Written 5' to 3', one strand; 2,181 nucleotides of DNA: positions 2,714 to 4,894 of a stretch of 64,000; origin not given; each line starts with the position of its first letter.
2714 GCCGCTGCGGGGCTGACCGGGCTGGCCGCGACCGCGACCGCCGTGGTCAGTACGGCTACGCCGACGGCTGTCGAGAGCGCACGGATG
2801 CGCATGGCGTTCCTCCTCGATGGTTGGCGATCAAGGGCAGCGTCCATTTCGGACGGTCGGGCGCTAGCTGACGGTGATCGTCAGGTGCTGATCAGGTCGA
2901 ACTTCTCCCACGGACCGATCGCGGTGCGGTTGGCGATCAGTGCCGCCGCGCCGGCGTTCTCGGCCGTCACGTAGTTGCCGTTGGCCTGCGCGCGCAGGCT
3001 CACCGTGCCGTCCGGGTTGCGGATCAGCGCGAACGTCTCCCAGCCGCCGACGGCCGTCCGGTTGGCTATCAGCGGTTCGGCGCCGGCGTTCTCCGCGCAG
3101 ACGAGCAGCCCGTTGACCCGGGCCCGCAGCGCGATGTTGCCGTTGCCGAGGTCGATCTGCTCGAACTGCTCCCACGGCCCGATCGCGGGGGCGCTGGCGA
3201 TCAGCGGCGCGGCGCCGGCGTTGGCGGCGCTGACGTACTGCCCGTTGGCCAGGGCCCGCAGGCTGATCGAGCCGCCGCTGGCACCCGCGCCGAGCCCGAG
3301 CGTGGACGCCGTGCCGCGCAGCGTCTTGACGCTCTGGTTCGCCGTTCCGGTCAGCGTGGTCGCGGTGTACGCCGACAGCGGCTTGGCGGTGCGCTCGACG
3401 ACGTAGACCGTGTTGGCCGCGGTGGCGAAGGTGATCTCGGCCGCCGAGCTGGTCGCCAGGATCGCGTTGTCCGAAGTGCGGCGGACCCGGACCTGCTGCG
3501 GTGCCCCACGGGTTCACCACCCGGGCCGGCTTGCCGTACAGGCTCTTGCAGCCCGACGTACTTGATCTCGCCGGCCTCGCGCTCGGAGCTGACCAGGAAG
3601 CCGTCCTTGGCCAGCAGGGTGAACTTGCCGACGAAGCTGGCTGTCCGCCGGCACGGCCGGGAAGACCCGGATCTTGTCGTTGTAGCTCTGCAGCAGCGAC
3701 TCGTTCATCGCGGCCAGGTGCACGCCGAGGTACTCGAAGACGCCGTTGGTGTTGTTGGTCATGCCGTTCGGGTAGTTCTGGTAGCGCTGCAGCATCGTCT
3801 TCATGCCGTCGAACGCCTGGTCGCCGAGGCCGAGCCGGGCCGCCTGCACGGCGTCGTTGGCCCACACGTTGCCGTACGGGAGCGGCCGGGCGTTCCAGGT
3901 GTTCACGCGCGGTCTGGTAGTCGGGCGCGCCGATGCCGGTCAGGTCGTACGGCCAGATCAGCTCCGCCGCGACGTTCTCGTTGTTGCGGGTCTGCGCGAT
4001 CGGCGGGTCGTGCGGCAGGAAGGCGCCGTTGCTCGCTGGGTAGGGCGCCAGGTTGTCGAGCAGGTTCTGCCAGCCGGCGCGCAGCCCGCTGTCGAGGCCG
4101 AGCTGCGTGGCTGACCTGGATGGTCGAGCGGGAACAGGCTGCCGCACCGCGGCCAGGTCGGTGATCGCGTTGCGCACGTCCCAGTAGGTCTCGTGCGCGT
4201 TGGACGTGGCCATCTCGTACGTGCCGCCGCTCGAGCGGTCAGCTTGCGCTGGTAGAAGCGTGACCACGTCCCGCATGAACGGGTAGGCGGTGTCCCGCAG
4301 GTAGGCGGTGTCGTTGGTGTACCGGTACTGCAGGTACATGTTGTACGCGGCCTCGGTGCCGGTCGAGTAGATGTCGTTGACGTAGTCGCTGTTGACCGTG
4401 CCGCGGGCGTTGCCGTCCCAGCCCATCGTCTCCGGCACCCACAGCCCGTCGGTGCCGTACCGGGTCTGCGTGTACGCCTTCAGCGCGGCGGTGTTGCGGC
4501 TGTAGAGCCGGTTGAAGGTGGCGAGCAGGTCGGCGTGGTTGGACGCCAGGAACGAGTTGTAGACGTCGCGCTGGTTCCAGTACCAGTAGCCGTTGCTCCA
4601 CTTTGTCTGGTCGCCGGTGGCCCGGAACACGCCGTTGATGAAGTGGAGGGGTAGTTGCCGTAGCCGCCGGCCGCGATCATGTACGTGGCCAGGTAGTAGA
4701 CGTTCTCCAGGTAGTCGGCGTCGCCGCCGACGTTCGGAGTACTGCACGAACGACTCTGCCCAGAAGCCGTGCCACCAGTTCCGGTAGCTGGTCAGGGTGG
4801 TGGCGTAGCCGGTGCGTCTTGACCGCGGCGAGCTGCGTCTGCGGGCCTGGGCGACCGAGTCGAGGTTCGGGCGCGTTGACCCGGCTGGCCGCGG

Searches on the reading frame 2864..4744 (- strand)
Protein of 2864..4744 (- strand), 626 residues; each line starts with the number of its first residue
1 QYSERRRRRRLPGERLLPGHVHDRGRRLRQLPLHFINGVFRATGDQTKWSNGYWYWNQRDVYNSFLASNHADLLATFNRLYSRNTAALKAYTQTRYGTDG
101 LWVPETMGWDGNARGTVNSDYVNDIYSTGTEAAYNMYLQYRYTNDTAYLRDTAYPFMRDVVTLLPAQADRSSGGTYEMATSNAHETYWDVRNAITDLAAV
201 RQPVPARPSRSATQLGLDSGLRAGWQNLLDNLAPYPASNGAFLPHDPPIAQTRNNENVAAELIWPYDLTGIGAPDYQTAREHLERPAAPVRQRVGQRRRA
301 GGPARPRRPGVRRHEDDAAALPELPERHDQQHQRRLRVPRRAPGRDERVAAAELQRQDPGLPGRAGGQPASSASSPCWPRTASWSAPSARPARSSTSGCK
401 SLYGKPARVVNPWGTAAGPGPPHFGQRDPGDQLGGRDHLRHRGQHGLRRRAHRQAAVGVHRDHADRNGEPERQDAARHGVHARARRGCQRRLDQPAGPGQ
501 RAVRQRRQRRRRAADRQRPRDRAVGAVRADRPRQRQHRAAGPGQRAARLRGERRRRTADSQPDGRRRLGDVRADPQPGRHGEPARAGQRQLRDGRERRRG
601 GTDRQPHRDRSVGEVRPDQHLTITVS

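Call 69: search_protein_families(library=pfam, proteins=[window:2864-4744:-], max_evalue=0.001)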
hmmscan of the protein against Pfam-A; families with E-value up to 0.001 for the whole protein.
window:2864-4744:- (626 aa): 1 family
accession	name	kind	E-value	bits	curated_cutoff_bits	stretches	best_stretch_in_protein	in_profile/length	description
PF22124.2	Glyco_hydro_95_cat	-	1.2e-05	24.9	27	1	46-234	85-282/408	Glycosyl hydrolase family 95 catalytic domain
